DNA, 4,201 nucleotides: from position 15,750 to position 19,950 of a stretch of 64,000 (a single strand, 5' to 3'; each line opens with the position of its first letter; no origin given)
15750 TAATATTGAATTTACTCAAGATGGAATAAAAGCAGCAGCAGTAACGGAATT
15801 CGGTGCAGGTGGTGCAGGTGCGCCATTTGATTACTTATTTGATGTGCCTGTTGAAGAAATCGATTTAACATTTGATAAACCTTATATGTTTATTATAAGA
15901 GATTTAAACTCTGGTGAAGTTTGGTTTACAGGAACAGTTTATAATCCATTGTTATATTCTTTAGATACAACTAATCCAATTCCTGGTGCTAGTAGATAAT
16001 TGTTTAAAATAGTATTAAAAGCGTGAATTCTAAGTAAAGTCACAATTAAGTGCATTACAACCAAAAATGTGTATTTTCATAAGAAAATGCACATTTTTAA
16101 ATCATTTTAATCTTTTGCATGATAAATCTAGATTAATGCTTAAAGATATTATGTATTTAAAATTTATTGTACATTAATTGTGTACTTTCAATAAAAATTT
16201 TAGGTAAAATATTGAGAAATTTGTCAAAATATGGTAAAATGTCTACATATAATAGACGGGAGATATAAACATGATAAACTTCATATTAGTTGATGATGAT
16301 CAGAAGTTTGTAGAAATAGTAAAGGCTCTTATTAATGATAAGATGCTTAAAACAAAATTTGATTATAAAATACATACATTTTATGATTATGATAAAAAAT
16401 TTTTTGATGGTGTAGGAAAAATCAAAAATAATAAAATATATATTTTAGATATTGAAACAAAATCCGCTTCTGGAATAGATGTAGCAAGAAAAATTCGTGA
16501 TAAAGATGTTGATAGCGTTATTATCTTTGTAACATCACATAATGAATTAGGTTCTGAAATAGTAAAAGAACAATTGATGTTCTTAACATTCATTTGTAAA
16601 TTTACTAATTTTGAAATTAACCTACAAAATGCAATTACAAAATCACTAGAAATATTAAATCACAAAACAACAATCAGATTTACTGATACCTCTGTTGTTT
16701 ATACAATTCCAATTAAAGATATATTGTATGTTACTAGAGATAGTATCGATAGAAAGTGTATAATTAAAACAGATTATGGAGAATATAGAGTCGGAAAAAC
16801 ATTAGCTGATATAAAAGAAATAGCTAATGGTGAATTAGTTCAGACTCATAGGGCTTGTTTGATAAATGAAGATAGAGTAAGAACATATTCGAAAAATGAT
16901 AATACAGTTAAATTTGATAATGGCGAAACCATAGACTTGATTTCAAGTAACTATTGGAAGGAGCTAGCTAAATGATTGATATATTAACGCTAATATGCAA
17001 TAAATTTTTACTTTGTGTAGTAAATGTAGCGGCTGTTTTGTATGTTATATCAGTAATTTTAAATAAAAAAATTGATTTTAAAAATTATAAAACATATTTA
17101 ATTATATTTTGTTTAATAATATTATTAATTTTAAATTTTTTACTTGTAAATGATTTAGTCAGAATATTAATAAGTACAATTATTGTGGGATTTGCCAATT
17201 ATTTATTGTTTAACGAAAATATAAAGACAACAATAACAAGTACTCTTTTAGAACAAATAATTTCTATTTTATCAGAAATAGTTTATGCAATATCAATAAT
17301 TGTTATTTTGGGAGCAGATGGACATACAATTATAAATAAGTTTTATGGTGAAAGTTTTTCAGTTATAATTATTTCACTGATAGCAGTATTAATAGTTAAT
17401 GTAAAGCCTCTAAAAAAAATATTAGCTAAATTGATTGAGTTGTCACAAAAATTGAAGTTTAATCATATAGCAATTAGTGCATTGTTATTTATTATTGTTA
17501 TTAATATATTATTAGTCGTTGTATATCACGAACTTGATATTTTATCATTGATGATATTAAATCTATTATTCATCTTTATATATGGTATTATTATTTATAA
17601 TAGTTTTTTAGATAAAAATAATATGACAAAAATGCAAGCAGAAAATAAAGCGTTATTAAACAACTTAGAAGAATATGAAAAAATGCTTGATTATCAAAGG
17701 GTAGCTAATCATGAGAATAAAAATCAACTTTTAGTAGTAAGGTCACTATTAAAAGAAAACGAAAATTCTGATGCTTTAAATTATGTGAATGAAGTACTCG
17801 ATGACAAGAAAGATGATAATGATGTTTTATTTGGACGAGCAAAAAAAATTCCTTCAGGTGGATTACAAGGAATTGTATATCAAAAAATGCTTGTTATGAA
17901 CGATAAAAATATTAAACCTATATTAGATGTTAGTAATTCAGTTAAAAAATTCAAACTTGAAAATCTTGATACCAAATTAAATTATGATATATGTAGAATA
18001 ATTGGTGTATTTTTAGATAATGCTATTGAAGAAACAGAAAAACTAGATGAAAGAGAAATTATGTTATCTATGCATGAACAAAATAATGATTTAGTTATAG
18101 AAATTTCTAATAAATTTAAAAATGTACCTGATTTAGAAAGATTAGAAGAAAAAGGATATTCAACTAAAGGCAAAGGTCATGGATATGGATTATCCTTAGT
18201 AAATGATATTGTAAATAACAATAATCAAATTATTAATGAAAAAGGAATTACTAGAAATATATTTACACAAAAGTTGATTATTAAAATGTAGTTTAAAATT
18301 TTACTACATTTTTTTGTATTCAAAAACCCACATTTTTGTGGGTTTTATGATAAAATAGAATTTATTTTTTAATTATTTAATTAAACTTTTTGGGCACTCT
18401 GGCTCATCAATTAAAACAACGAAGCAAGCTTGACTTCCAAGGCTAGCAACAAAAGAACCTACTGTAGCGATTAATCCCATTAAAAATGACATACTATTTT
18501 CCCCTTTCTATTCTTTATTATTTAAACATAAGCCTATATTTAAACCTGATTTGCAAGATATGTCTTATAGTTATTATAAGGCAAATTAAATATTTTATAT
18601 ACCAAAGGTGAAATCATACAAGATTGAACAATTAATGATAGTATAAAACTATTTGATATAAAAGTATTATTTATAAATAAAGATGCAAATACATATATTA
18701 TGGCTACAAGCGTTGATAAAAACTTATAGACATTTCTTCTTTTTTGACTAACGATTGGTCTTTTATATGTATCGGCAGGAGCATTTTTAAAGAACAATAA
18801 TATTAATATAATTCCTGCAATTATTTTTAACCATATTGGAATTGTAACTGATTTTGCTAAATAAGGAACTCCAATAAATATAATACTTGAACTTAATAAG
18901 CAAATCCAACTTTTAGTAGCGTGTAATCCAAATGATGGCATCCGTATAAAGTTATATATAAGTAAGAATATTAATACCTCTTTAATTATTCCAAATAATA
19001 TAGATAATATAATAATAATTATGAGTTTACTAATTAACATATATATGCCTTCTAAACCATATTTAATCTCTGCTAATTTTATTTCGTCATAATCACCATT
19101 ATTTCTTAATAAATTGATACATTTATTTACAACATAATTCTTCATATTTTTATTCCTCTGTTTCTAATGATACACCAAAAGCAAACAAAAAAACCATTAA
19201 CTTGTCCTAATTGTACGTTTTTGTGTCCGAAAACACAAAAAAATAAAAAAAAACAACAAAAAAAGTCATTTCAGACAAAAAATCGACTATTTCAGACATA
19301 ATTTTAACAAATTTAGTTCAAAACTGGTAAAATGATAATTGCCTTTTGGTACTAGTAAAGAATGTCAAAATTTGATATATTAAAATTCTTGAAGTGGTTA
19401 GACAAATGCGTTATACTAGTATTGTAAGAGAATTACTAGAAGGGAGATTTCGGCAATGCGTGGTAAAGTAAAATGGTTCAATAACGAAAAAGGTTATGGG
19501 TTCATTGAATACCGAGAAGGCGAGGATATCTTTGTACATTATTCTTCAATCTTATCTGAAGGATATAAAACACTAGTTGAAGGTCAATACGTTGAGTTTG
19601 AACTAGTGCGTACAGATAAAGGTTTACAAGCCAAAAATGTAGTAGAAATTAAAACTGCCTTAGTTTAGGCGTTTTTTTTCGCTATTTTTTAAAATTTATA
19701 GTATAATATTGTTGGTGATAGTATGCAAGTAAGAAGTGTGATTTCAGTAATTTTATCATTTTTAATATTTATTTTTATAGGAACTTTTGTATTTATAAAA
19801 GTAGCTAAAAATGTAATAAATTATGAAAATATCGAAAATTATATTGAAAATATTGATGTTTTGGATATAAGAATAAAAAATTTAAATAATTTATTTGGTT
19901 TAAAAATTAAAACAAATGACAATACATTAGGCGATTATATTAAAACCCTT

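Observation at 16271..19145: Complete agr-type quorum-sensing locus with convergent architecture and an unannotated AgrD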

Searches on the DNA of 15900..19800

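Call 39: search_rna_families(source=window, start=15900, end=19800, threshold=evalue, max_evalue=1)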
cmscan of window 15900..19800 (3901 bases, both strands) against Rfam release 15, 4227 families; matches with E-value up to 1: 0.
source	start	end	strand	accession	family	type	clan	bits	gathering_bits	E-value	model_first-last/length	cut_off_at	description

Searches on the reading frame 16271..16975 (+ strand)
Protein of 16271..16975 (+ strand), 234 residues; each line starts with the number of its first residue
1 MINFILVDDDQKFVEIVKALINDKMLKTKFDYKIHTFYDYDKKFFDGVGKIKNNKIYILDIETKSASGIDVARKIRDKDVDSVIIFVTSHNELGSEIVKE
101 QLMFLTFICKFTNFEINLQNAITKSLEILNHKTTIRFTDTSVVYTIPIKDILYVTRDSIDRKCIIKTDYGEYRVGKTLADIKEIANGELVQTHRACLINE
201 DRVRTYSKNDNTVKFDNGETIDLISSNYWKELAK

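Call 3: search_protein_families(library=pfam, proteins=[window:16271-16975:+], max_evalue=1)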
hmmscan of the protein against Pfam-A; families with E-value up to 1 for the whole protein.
window:16271-16975:+ (234 aa): 2 families
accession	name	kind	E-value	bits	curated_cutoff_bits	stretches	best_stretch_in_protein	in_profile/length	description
PF04397.21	LytTR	-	1.5e-12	48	22.6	1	143-233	3-94/98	LytTr DNA-binding domain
PF00072.30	Response_reg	-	4.4e-07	30.5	30.2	1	5-96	2-85/111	Response regulator receiver domain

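Call 4: search_protein_families(library=ncbifam, proteins=[window:16271-16975:+], max_evalue=1)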
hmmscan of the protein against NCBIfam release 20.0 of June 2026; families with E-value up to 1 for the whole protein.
window:16271-16975:+ (234 aa): 15 families
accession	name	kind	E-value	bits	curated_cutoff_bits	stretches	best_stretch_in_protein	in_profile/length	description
NF046049.1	quorum_RR_AgrA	equivalog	1.3e-07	31.5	400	1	4-221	3-228/238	quorum-sensing response regulator AgrA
NF010684.1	PRK14084.1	equivalog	1.8e-06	27.9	375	2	55-94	48-87/254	response regulator transcription factor LytR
NF040749.1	tetrathio_RR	equivalog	0.00027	20.7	290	1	6-131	4-120/191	tetrathionate respiration response regulator TtrR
NF006900.1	PRK09390.1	equivalog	0.0018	17.8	255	1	6-110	9-105/203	response regulator FixJ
NF033117.2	vanR_ACDEGLN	exception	0.0022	17.6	350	1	5-92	2-81/226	VanR-ABDEGLN family response regulator transcription factor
NF000401.1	vanR-A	exception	0.0024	17.3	500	1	5-93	6-86/231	vancomycin resistance response regulator transcription factor VanR-A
NF007419.0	PRK09958.1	equivalog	0.0028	17.2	251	1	25-93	18-85/204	acid-sensing system DNA-binding response regulator EvgA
NF040689.1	MtrAB_MtrA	equivalog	0.0041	16.5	300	1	5-92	2-80/219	MtrAB system response regulator MtrA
NF033791.1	ActR_PrrA_rreg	equivalog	0.0053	16.8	250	1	4-99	4-91/173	ActR/PrrA/RegA family redox response regulator transcription factor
NF007935.0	PRK10651.1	equivalog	0.012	14.8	250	1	55-92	54-91/216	two-component system response regulator NarL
NF008469.0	PRK11361.1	equivalog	0.018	13.8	714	1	46-141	42-135/461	acetoacetate metabolism transcriptional regulator AtoC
NF007005.1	PRK09468.1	equivalog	0.019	14.4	331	1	5-98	7-92/237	osmolarity response regulator transcription factor OmpR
TIGR02154.1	PhoB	equivalog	0.047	13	296.2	1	4-88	5-83/226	phosphate regulon transcriptional regulator PhoB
TIGR01818.1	ntrC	equivalog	0.087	11.6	558.6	1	6-108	3-97/463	nitrogen regulation protein NR(I)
NF041367.1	CheY_Halo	equivalog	0.092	13.1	200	1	53-91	42-80/114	chemotaxis protein CheY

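Call 49: search_solved_structures(query=window:16271-16975:+, max_evalue=0.001, show_alignments=1)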
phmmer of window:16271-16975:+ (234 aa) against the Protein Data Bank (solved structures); distinct sequences matched with E-value up to 0.001: 4.
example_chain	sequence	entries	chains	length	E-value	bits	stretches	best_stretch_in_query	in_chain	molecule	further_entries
4cbv_A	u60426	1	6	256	7.4e-07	32.4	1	46-213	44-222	COME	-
3a0u_A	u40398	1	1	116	8e-05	25.7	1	4-99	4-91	Response regulator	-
3a0r_B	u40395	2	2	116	9.8e-05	25.4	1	4-98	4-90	Response regulator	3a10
4mld_A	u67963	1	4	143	0.00078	22.5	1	44-116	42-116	Response regulator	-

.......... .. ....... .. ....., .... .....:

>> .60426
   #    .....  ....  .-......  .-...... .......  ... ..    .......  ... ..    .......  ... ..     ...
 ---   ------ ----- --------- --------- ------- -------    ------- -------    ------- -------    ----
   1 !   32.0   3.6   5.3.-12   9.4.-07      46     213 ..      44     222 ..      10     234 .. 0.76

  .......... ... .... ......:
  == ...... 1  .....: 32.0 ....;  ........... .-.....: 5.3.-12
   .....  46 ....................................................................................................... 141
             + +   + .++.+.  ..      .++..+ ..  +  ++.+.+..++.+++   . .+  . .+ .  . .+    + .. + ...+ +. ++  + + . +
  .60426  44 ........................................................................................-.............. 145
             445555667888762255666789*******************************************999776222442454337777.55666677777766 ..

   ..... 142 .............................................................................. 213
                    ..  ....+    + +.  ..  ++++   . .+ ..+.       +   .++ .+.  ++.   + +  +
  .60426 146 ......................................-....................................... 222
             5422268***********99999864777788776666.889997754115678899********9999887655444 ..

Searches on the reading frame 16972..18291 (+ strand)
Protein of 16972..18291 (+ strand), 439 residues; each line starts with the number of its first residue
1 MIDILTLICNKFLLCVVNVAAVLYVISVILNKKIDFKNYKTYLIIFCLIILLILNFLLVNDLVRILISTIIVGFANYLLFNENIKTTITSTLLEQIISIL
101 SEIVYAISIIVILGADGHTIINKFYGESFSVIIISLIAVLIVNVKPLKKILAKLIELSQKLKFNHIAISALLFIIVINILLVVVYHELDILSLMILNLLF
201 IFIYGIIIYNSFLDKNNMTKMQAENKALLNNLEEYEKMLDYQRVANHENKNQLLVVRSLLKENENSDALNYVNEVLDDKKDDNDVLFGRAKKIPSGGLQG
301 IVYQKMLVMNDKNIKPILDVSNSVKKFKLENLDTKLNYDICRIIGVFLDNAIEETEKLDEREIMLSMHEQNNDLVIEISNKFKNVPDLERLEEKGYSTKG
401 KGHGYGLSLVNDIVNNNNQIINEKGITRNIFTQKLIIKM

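Call 3: search_protein_families(library=pfam, proteins=[window:16972-18291:+], max_evalue=1)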
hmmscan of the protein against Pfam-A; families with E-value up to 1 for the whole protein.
window:16972-18291:+ (439 aa): 3 families
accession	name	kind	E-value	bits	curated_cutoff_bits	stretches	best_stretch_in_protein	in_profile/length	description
PF14501.12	HATPase_c_5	-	4.8e-15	55.8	22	1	338-437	4-101/102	GHKL domain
PF02518.31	HATPase_c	-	1.1e-07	32.7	26.4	1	340-415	6-85/111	Histidine kinase-, DNA gyrase B-, and HSP90-like ATPase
PF20990.2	DUF2207_C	-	0.032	14.4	33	1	161-240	138-211/247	Predicted membrane protein (DUF2207) C-terminal domain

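Call 4: search_protein_families(library=ncbifam, proteins=[window:16972-18291:+], max_evalue=1)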
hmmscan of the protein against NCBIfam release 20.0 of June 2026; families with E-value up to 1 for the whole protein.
window:16972-18291:+ (439 aa): 6 families
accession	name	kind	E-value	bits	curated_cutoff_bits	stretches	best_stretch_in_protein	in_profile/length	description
NF008298.1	PRK11086.1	subfamily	1.7e-19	69.7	520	1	223-421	314-507/529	DcuS/MalK family sensor histidine kinase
NF046015.1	HisKinAgrCStaph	equivalog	3.6e-19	69.3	500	1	20-435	7-414/414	quorum-sensing sensor histidine kinase AgrC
NF038334.1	malate_HK_MalK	exception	1.1e-11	44.1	800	1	223-418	314-504/533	malate sensor histidine kinase MalK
TIGR02938.1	nifL_nitrog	equivalog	0.0069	14.9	242.45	1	344-422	392-477/494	nitrogen fixation negative regulator NifL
NF007688.0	PRK10364.1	equivalog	0.01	14.6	479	1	342-422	351-434/460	two-component system sensor histidine kinase ZraS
NF041777.1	sens_FixL_Rhizob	equivalog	0.052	12.2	850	1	343-416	382-458/485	sensor protein FixL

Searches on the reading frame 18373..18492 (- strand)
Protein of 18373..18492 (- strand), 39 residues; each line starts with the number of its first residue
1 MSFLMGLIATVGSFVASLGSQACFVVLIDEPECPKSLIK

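Call 3: search_protein_families(library=pfam, proteins=[window:18373-18492:-], max_evalue=1)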
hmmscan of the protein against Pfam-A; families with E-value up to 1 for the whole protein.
window:18373-18492:- (39 aa): 1 family
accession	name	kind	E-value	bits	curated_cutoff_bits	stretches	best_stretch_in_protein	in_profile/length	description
PF05931.16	AgrD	-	0.15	12.6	22.7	1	8-39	11-42/45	Staphylococcal AgrD protein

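Call 4: search_protein_families(library=ncbifam, proteins=[window:18373-18492:-], max_evalue=1)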
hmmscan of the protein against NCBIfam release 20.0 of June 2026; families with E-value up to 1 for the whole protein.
window:18373-18492:- (39 aa): 1 family
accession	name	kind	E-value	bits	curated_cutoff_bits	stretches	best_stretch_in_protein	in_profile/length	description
TIGR04223.1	quorum_AgrD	subfamily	2.2e-07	30.9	19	1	4-39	3-38/38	AgrD family cyclic lactone autoinducer peptide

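Call 6: list_cluster_members(proteins=[window:18373-18492:-, window:18540-19145:-, window:16271-16975:+, window:16972-18291:+])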
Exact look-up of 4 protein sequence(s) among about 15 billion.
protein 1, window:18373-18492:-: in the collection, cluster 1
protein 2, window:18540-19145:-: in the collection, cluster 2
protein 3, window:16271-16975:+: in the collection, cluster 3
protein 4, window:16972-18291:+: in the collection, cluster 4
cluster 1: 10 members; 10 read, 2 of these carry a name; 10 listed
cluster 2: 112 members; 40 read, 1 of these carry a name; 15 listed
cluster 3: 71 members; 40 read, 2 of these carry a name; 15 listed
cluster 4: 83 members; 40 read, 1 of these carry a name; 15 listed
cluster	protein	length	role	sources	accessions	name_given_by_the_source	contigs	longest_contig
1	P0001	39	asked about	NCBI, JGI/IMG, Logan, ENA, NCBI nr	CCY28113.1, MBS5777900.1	MAG: cyclic lactone autoinducer peptide [Acholeplasma sp.] | cyclic lactone autoinducer peptide [Acholeplasma sp.]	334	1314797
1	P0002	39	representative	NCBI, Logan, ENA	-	-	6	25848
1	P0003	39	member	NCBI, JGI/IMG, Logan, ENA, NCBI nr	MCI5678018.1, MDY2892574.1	MAG: cyclic lactone autoinducer peptide [Candidatus Faecisoma sp.] | cyclic lactone autoinducer peptide [Acholeplasma sp.]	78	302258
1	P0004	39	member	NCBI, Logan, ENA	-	-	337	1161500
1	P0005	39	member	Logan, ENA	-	-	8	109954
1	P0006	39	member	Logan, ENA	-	-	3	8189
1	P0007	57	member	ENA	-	-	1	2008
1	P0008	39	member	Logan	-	-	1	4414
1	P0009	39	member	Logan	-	-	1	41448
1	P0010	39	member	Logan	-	-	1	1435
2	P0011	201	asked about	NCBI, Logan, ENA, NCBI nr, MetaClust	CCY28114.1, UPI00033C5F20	putative agrB-like protein putative [Acholeplasma sp. CAG:878] | status=active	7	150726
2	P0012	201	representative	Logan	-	-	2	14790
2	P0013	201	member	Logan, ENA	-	-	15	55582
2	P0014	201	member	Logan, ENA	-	-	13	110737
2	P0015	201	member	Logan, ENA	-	-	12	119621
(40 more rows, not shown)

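Call 35: find_encoding_contigs(protein=P0004, flank=5000, max_places=3)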
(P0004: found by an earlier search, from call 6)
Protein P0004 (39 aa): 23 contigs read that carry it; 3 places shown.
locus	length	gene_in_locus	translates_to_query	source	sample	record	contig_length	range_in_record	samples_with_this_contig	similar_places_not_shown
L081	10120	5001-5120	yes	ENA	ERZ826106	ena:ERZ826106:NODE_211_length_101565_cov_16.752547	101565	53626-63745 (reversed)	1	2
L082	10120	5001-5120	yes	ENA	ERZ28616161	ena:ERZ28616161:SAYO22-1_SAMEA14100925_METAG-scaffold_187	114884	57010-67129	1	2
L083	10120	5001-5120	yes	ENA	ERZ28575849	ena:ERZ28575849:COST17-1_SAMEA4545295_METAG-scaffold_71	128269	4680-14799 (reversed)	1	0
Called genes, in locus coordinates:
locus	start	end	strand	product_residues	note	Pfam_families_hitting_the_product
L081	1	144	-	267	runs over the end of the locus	-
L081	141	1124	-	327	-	PF00005:ABC_tran, PF13304:AAA_21, PF13732:DrrA1-3_C (weak)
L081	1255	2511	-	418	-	PF11738:DUF3298 (weak), PF01522:Polysacc_deac_1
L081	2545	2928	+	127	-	-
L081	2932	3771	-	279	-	-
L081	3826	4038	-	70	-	PF00313:CSD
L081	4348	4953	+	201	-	PF04647:AgrB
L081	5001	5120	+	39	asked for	-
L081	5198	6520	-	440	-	PF02518:HATPase_c, PF14501:HATPase_c_5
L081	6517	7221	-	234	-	PF00072:Response_reg (weak), PF04397:LytTR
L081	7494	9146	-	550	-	PF00079:Serpin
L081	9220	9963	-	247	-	PF01416:PseudoU_synth_1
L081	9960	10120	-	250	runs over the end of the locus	PF02361:CbiQ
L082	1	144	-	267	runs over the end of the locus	-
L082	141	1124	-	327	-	PF00005:ABC_tran, PF13304:AAA_21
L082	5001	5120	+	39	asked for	-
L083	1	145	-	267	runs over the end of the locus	-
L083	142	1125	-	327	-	PF00005:ABC_tran, PF13304:AAA_21, PF13732:DrrA1-3_C (weak)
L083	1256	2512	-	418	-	PF11738:DUF3298 (weak), PF01522:Polysacc_deac_1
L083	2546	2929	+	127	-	-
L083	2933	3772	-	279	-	-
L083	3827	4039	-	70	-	PF00313:CSD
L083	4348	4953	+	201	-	PF04647:AgrB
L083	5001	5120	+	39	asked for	-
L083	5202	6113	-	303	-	PF02796:HTH_7 (weak), PF13936:HTH_38, PF01381:HTH_3 (weak)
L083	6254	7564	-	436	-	PF02518:HATPase_c, PF14501:HATPase_c_5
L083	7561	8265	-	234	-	PF00072:Response_reg (weak), PF04397:LytTR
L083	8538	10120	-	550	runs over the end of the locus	PF00079:Serpin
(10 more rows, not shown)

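Call 36: find_encoding_contigs(protein=P0003, flank=5000, max_places=3)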
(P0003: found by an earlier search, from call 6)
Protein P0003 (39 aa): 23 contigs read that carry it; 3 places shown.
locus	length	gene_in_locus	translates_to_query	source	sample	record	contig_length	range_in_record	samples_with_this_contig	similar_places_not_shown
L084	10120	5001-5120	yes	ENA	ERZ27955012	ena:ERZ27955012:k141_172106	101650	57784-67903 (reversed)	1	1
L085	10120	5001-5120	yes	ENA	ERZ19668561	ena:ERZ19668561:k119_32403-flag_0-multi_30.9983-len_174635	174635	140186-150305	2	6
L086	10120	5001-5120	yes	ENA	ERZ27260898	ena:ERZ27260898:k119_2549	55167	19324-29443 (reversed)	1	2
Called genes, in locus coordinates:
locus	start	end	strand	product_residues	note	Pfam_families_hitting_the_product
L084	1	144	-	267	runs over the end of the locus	-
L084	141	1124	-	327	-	PF00005:ABC_tran, PF13304:AAA_21, PF13732:DrrA1-3_C (weak)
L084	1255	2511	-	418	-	PF11738:DUF3298 (weak), PF01522:Polysacc_deac_1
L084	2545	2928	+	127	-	-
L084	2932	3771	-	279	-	-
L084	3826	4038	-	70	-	PF00313:CSD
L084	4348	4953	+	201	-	PF04647:AgrB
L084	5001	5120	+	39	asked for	-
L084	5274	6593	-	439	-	PF02518:HATPase_c, PF14501:HATPase_c_5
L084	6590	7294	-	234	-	PF00072:Response_reg (weak), PF04397:LytTR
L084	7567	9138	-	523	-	PF00079:Serpin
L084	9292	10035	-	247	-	PF01416:PseudoU_synth_1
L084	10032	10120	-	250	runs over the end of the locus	PF02361:CbiQ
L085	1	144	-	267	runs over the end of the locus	-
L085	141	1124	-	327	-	PF00005:ABC_tran, PF13304:AAA_21, PF13732:DrrA1-3_C (weak)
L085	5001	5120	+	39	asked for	-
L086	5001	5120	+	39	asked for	-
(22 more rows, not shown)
